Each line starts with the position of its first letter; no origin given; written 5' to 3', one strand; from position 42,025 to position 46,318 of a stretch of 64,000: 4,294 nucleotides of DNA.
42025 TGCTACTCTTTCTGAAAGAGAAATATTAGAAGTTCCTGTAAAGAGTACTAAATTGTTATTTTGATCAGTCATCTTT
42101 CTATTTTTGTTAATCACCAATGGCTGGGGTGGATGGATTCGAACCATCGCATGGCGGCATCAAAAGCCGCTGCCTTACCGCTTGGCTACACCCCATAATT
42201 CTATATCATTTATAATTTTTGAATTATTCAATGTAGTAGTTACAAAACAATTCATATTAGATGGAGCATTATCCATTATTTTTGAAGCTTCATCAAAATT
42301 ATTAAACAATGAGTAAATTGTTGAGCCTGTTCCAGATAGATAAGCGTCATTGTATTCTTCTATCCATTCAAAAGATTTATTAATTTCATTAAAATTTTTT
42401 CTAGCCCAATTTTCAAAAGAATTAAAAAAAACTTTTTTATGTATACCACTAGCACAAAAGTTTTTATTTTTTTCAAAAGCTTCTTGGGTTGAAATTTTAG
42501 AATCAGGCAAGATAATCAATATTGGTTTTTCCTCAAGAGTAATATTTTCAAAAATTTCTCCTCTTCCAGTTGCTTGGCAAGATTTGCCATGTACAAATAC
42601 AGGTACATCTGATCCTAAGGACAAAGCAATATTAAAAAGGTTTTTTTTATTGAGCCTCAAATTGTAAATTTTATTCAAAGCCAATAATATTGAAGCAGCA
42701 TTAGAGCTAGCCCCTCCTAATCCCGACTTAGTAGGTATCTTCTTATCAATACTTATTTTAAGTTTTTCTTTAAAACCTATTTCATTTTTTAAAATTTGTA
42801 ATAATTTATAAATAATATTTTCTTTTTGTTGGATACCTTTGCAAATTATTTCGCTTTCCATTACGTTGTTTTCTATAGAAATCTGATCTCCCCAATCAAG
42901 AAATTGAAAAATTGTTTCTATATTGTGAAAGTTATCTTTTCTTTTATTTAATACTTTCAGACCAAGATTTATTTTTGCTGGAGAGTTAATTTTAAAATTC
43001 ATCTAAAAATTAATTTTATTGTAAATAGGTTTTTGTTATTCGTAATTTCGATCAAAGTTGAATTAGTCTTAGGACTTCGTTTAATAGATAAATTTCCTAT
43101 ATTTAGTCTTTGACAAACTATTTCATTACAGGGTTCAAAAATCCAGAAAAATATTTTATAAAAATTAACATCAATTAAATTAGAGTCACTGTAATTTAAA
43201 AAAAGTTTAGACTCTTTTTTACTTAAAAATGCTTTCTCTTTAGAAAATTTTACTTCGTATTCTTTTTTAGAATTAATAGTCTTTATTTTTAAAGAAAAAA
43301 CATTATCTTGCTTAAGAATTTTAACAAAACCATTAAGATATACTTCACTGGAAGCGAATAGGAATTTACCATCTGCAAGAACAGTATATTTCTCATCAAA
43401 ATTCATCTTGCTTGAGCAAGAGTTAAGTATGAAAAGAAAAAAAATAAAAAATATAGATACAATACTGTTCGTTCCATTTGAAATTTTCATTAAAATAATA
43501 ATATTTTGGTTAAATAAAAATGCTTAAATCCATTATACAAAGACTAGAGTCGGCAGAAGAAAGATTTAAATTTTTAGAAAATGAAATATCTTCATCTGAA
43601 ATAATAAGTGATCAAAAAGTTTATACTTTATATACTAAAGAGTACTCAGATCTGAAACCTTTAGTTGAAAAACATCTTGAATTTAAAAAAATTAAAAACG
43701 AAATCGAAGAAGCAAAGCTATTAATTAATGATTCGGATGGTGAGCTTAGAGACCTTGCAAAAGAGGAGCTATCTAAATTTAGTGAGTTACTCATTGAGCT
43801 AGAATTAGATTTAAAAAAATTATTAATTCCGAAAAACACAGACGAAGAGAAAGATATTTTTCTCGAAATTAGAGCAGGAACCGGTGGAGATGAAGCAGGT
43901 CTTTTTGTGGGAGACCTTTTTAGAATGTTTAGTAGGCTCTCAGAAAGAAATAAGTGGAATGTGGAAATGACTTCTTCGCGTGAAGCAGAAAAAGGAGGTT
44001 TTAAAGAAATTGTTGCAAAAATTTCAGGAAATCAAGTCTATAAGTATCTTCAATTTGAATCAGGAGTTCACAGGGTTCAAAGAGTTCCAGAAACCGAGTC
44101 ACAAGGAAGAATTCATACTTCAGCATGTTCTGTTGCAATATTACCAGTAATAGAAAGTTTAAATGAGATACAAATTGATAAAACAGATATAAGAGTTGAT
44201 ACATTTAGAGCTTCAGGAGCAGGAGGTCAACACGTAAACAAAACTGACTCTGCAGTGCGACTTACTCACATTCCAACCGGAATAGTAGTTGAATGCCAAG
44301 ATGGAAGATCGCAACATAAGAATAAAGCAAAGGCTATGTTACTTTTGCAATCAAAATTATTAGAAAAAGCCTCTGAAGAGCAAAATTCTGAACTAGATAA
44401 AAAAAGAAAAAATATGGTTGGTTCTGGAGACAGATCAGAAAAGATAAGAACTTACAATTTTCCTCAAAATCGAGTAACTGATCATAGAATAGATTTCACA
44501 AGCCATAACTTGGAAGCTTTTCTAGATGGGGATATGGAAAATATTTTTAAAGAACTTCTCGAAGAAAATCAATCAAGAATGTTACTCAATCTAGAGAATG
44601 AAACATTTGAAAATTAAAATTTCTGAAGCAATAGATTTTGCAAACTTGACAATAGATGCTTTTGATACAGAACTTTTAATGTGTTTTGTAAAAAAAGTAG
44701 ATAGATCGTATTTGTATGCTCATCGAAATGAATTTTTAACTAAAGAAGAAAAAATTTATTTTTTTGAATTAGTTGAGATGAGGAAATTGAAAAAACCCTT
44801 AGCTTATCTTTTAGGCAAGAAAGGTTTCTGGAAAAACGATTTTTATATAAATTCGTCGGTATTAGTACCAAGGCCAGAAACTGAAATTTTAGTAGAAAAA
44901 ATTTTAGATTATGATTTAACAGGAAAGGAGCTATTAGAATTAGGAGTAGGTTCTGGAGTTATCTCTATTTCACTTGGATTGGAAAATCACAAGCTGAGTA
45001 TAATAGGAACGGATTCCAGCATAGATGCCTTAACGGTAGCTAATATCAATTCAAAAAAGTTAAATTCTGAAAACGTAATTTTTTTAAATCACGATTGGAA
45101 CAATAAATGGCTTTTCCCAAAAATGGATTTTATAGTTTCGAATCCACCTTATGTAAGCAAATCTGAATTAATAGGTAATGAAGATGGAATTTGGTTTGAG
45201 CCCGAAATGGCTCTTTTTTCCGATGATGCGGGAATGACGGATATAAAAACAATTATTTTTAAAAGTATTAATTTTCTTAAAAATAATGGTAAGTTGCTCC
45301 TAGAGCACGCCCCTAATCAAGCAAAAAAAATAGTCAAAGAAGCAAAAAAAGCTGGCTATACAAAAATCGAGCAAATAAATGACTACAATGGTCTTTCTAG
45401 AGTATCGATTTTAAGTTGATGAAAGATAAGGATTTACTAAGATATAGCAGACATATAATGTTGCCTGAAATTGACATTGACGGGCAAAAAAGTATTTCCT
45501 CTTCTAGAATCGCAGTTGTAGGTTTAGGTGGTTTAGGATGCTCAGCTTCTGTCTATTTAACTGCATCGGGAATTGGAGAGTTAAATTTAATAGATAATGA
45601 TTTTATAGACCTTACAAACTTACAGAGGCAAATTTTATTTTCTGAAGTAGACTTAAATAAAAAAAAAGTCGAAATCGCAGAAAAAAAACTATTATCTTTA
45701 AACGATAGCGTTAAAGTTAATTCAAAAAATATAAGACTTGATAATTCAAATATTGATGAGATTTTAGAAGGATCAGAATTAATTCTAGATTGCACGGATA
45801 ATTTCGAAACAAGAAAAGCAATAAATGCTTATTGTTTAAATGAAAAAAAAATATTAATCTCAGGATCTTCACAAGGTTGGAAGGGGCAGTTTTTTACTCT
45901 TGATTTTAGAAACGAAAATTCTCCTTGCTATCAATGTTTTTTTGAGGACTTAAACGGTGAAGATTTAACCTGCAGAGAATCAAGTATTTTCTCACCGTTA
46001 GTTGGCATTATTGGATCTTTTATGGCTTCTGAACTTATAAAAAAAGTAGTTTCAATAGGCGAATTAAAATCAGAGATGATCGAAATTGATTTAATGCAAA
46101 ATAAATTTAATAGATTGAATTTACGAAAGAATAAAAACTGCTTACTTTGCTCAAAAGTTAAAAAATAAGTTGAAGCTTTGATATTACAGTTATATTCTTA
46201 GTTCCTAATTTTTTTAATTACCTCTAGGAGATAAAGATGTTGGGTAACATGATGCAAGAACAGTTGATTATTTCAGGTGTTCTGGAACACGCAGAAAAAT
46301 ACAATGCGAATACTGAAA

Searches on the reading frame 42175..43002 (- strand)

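Call 79: search_protein_families(library=pfam, proteins=[window:42175-43002:-], max_evalue=0.00001)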
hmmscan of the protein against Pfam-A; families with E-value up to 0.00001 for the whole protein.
window:42175-43002:- (275 aa): 2 families
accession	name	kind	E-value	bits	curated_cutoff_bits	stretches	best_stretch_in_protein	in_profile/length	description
PF00288.32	GHMP_kinases_N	-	5.2e-17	62.3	22.3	1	62-140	1-87/87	GHMP kinases N terminal domain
PF22700.2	MVD-like_N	-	5.8e-07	29.7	27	1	41-126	39-128/157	Diphosphomevalonate decarboxylase-like N-terminal domain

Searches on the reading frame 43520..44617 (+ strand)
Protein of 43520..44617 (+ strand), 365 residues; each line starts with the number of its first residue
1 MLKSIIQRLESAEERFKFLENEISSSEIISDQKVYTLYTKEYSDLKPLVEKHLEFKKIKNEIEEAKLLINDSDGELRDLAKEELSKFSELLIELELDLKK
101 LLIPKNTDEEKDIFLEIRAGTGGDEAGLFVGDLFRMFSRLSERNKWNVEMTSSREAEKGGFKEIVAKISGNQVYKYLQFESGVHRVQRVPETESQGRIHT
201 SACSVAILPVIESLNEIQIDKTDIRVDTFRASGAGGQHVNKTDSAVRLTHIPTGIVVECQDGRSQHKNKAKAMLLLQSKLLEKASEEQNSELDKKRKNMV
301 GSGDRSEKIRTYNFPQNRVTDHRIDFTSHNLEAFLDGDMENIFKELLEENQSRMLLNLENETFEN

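Call 79: search_protein_families(library=pfam, proteins=[window:43520-44617:+], max_evalue=0.00001)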
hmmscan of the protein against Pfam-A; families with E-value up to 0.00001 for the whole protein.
window:43520-44617:+ (365 aa): 2 families
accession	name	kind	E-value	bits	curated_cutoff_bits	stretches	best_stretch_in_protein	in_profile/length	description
PF03462.23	PCRF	-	1.5e-66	224.3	24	1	13-205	2-194/194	PCRF domain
PF00472.26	RF-1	-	3.1e-45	153.3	35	1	216-323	4-116/116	RF-1 domain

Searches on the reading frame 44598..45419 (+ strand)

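Call 79: search_protein_families(library=pfam, proteins=[window:44598-45419:+], max_evalue=0.00001)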
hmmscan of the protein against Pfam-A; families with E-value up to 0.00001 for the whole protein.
window:44598-45419:+ (273 aa): 3 families
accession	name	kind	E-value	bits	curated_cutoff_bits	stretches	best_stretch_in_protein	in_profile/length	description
PF05175.20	MTS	-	2.6e-13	50.4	23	1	95-190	20-113/170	Methyltransferase small domain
PF17827.6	PrmC_N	-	4.2e-13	50.1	23.4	1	18-73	16-71/71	PrmC N-terminal domain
PF13847.12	Methyltransf_31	-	1.3e-08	35.1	27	1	109-249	4-126/145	Methyltransferase domain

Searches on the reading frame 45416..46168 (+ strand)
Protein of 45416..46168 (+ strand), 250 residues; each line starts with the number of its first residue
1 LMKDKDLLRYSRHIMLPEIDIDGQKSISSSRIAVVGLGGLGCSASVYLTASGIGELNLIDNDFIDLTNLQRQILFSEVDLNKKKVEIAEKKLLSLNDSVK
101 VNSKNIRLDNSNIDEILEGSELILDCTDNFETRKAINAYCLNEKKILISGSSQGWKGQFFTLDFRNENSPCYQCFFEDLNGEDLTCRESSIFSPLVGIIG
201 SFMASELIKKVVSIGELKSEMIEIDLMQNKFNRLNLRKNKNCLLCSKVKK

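Call 79: search_protein_families(library=pfam, proteins=[window:45416-46168:+], max_evalue=0.00001)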
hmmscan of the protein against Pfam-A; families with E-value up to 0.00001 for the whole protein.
window:45416-46168:+ (250 aa): 1 family
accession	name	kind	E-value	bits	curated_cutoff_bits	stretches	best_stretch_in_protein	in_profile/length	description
PF00899.27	ThiF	-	2.7e-69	233.4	28.1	1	10-243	1-237/238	ThiF family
